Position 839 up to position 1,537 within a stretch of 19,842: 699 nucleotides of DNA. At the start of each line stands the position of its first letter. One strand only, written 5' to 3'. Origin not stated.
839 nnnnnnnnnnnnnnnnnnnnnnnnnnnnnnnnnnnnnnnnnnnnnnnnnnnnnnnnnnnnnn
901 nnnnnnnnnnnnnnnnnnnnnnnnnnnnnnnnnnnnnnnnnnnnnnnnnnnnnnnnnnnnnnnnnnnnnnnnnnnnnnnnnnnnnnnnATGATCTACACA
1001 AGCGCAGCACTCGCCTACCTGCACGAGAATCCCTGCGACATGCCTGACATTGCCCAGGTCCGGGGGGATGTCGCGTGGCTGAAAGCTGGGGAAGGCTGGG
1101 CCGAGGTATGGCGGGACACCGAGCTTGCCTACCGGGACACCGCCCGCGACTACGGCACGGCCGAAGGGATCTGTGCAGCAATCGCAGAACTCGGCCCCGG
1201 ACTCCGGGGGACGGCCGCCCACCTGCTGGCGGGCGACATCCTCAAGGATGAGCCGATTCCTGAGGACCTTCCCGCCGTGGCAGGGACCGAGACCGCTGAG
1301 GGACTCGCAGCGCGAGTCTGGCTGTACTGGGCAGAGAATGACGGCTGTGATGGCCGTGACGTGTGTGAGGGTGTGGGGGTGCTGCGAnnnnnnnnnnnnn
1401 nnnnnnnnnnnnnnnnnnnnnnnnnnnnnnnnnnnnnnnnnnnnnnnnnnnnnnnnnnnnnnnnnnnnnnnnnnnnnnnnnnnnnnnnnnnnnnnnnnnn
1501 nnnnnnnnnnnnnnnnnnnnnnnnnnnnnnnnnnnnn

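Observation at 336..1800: Array of three diverged paralogous small early genes at the left end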

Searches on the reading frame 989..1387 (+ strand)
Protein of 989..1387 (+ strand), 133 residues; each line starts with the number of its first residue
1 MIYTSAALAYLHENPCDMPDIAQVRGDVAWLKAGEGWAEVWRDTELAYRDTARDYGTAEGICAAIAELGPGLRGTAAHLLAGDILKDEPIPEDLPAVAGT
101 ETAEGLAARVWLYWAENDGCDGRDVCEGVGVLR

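Call 10: search_protein_families(library=pfam, proteins=[window:989-1387:+], max_evalue=0.1)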
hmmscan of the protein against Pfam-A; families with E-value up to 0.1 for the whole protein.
window:989-1387:+ (133 aa): 0 families

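Call 12: search_dna_similar(query=window:989-1387:+, collection=phages, mode=protein, max_evalue=1)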
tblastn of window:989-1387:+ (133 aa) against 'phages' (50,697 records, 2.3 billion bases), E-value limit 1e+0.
No match.

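Call 21: find_related_loci(query=window:989-1387:+, collection=viral_contigs, flank=4000)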
Query window:989-1387:+ (133 aa) in viral_contigs; peptide patterns used: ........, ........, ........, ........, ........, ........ (x = any residue, [..] = any of these).
13 stretches matched a pattern, but none encodes a relative of the query by tblastn (E <= 1e-3).

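Call 23: find_homologous_proteins(query=window:989-1387:+, max_evalue=0.01)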
Query window:989-1387:+ (133 aa): 18 proteins with E <= 0.01 among 95 candidates.
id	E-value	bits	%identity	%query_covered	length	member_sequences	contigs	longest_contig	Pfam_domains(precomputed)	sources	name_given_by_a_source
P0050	2.2e-84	298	100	100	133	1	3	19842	-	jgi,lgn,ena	jgi:hypothetical protein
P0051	5.8e-73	261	90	99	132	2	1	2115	-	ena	-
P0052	1.2e-71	257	89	99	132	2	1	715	-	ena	-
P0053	1.6e-69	250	87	99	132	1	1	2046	-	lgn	-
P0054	9.6e-69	248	86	99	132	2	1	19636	-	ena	-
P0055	6.2e-68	245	88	99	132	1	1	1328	-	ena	-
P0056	6.7e-68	245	83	99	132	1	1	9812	-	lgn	-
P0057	1.0e-64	235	82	99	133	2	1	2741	-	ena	-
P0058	2.5e-64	233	84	99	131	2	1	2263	-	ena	-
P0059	4.2e-63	229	81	99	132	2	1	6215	-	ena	-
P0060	1.1e-61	225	82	99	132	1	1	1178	-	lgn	-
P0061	1.1e-59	218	78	99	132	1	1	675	-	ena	-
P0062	8.0e-55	203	75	99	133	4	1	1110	-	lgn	-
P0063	1.4e-53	199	70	99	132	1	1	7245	-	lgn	-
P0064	1.1e-47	179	66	99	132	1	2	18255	-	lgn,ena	-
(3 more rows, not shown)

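Call 33: find_encoding_contigs(protein=P0064, flank=4000, max_places=2)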
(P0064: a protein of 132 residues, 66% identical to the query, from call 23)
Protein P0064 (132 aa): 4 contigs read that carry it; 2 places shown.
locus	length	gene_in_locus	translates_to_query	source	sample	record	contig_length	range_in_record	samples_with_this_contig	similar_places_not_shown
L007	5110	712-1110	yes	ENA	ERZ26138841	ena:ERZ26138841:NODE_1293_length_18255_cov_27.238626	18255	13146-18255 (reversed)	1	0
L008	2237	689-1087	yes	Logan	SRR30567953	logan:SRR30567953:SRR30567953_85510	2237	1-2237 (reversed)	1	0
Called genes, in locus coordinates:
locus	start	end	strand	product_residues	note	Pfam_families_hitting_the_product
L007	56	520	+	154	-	-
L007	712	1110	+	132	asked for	-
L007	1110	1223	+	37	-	-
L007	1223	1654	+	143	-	-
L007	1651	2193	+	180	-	-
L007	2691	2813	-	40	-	-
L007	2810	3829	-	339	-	PF05894:Podovirus_Gp16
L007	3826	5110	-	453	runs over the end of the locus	PF01551:Peptidase_M23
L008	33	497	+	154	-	-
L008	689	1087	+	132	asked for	-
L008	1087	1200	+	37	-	-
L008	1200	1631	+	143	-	-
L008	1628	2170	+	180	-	-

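Call 43: search_protein_families(library=phrogs, proteins=[window:989-1387:+], max_evalue=0.1)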
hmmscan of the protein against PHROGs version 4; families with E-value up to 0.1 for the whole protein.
window:989-1387:+ (133 aa): 0 families

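Call 81: search_protein_families(library=ncbifam, proteins=[window:989-1387:+], max_evalue=0.1)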
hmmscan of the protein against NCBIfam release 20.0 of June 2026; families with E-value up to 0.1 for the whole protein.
window:989-1387:+ (133 aa): 0 families
